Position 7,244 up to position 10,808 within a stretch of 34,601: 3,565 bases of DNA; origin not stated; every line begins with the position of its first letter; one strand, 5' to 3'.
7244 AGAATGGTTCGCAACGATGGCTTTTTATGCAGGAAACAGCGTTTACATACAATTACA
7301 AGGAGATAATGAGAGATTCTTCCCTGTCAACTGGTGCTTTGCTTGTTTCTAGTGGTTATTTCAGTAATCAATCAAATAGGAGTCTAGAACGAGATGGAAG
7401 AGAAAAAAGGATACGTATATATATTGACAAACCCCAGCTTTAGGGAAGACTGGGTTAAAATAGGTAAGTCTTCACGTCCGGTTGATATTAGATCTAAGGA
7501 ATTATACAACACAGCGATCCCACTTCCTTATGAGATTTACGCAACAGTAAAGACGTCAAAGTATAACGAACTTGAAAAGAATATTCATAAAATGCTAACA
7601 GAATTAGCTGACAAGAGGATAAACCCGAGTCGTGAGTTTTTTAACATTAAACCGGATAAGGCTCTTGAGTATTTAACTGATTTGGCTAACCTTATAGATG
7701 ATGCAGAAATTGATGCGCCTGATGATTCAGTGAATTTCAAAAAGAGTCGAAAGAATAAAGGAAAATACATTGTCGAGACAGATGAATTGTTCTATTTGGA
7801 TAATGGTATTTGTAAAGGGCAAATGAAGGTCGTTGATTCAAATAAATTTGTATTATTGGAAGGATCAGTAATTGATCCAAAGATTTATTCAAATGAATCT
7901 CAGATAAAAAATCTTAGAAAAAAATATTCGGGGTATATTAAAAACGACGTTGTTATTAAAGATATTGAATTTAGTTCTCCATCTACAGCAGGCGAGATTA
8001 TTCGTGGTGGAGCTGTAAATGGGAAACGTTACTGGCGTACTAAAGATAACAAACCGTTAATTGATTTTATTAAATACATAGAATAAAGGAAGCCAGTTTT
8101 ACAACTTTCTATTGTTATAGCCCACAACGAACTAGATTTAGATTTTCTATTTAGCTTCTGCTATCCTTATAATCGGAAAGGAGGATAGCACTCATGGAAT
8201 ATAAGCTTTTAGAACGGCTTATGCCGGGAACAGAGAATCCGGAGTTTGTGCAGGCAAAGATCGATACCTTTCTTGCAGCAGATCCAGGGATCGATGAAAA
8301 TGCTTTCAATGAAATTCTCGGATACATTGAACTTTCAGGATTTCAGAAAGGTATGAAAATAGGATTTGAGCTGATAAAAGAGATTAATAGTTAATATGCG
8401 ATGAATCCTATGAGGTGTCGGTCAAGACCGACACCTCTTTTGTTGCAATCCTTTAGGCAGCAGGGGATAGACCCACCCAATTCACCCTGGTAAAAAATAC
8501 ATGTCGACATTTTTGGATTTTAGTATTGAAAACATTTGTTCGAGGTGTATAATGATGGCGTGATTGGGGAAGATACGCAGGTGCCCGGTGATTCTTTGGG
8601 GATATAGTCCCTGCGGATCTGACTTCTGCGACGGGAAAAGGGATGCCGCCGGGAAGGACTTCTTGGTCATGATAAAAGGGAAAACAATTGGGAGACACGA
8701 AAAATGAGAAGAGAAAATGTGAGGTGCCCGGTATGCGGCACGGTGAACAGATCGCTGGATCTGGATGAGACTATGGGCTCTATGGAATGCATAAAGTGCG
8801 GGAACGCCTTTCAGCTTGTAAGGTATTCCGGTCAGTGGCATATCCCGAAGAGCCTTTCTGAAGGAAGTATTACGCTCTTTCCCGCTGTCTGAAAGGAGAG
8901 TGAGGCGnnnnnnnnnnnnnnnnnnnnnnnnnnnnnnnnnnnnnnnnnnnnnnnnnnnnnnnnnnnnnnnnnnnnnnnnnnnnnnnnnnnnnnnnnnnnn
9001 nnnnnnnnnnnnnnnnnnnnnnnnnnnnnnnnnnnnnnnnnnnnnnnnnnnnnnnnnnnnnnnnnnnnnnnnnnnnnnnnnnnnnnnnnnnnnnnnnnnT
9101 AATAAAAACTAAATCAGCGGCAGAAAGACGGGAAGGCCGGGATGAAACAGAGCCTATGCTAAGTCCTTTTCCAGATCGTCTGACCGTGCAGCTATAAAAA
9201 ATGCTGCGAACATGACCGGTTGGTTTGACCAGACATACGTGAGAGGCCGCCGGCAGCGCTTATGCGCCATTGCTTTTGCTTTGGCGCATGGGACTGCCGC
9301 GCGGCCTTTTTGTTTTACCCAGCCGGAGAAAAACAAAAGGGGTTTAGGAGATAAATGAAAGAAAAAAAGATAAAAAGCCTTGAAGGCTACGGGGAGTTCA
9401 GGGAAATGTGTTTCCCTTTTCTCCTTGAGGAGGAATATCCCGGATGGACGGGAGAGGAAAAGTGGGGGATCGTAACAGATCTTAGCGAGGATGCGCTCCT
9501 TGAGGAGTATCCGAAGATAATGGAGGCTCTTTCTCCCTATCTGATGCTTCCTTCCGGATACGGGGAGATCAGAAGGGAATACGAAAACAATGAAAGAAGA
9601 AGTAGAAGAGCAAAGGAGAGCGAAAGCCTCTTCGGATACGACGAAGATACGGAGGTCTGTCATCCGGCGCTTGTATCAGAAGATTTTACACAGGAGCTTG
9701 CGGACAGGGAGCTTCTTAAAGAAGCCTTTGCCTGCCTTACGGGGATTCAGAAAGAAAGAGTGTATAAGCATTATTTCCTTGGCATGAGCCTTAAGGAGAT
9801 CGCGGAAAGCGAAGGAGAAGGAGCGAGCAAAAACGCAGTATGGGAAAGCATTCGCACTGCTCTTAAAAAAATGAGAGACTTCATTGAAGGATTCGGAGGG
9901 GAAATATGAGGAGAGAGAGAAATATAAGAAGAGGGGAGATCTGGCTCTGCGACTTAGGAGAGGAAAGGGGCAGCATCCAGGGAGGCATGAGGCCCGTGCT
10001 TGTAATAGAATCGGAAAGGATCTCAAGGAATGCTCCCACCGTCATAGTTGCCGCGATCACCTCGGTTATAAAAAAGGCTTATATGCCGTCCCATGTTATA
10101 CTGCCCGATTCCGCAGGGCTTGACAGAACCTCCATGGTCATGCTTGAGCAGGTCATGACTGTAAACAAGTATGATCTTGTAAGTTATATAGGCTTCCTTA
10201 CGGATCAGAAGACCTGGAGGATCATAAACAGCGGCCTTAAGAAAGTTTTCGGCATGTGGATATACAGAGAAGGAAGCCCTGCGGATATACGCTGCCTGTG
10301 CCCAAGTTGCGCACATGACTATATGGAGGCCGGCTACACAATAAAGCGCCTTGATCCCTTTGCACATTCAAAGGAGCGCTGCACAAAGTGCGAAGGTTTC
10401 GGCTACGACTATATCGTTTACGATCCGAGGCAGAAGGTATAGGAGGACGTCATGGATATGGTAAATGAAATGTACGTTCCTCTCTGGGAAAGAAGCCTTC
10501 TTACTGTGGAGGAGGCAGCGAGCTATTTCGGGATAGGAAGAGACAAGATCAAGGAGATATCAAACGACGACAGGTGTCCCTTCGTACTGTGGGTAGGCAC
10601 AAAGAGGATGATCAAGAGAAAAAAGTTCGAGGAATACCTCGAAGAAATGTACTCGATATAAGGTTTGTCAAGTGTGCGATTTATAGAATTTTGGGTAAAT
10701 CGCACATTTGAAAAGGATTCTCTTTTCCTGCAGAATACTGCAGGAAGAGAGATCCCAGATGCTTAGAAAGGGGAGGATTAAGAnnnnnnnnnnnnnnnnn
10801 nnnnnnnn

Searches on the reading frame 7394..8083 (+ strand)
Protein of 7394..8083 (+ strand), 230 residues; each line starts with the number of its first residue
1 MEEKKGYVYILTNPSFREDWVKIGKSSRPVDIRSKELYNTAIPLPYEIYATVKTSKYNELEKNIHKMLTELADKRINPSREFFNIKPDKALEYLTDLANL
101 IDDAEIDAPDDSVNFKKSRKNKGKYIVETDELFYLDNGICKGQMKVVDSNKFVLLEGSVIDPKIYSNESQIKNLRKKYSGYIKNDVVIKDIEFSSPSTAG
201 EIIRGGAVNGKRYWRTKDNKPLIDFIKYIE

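Call 34: search_protein_families(library=pfam, proteins=[window:7394-8083:+], max_evalue=0.001)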
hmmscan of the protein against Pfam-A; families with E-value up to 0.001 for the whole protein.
window:7394-8083:+ (230 aa): 3 families
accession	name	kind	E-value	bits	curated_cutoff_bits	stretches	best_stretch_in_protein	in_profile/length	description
PF10544.15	T5orf172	-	1.7e-12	48.2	20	1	6-94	1-97/101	T5orf172 domain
PF13455.12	MUG113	-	3e-11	44.2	22.3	1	21-94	1-70/73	Meiotically up-regulated gene 113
PF14267.11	DUF4357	-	4.3e-11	43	38.4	1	186-222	18-54/54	Domain of unknown function (DUF4357)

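Call 89: find_related_loci(query=window:7394-8083:+, collection=viral_contigs, flank=10000)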
Query window:7394-8083:+ (230 aa) in viral_contigs; peptide patterns used: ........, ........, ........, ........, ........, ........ (x = any residue, [..] = any of these).
15 stretches matched a pattern, but none encodes a relative of the query by tblastn (E <= 1e-3).

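Call 90: find_encoding_contigs(protein=window:7394-8083:+, flank=10000, max_places=8)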
Protein window:7394-8083:+ (230 aa): 3 contigs read that carry it; 2 places shown.
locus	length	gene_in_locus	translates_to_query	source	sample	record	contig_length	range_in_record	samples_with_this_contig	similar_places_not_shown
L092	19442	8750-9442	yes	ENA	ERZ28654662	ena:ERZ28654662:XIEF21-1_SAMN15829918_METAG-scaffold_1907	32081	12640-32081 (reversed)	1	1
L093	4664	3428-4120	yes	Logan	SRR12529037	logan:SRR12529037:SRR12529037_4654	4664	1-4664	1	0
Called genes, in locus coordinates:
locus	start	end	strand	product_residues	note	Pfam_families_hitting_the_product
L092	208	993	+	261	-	PF04203:Sortase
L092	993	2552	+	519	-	PF05257:CHAP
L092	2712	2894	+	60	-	-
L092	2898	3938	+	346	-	PF02086:MethyltransfD12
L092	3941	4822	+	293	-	PF02086:MethyltransfD12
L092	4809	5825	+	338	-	PF01555:N6_N4_Mtase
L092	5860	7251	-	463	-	-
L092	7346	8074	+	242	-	PF01381:HTH_3, PF13560:HTH_31 (weak)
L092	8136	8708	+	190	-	-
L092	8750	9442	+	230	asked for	PF10544:T5orf172, PF13455:MUG113, PF14267:DUF4357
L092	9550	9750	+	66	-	-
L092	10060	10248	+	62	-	-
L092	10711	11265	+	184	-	-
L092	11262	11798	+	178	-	PF02452:PemK_toxin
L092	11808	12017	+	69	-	PF09035:Tn916-Xis, PF12728:HTH_17, PF20063:DUF6462 (weak)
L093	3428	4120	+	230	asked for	PF10544:T5orf172, PF13455:MUG113, PF14267:DUF4357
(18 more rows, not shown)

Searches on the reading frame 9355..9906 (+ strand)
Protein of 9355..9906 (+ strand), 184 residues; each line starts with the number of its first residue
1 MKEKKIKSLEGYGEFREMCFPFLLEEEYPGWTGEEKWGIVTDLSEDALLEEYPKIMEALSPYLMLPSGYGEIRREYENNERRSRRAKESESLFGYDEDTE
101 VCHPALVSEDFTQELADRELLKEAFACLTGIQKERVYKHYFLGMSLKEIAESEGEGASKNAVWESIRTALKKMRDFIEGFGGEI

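Call 34: search_protein_families(library=pfam, proteins=[window:9355-9906:+], max_evalue=0.001)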
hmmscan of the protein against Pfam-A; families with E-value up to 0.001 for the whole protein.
window:9355-9906:+ (184 aa): 2 families
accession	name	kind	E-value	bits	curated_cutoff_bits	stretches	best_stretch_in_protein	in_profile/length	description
PF08281.18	Sigma70_r4_2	-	0.00033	20.7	25.7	1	119-173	2-54/54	Sigma-70, region 4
PF04297.20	UPF0122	-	0.00077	20.1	22.7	0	126-176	16-64/101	Putative helix-turn-helix protein, YlxM / p13 like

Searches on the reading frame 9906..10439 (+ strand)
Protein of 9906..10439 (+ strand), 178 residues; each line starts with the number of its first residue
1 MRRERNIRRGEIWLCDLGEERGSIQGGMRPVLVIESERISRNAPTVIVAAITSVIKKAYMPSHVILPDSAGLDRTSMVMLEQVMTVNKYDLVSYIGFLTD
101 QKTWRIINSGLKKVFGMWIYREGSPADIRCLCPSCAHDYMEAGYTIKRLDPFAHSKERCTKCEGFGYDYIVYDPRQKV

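Call 34: search_protein_families(library=pfam, proteins=[window:9906-10439:+], max_evalue=0.001)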
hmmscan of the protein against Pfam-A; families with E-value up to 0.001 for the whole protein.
window:9906-10439:+ (178 aa): 1 family
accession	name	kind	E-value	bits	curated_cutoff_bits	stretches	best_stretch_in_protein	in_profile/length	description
PF02452.23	PemK_toxin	-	9.4e-24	84.2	23.1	1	8-115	1-109/109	PemK-like, MazF-like toxin of type II toxin-antitoxin system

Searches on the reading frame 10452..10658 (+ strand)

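Call 3: search_protein_families(library=pfam, proteins=[window:10452-10658:+], max_evalue=1)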
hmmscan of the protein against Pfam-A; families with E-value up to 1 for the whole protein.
window:10452-10658:+ (69 aa): 3 families
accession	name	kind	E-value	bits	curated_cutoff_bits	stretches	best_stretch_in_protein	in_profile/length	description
PF09035.16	Tn916-Xis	-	3.5e-21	75.6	22.9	1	6-67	5-67/69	Excisionase from transposon Tn916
PF12728.13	HTH_17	-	4.8e-09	36.8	27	1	16-65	1-49/51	Helix-turn-helix domain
PF20063.5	DUF6462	-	1.1e-05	26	27.1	1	16-66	3-51/51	Family of unknown function (DUF6462)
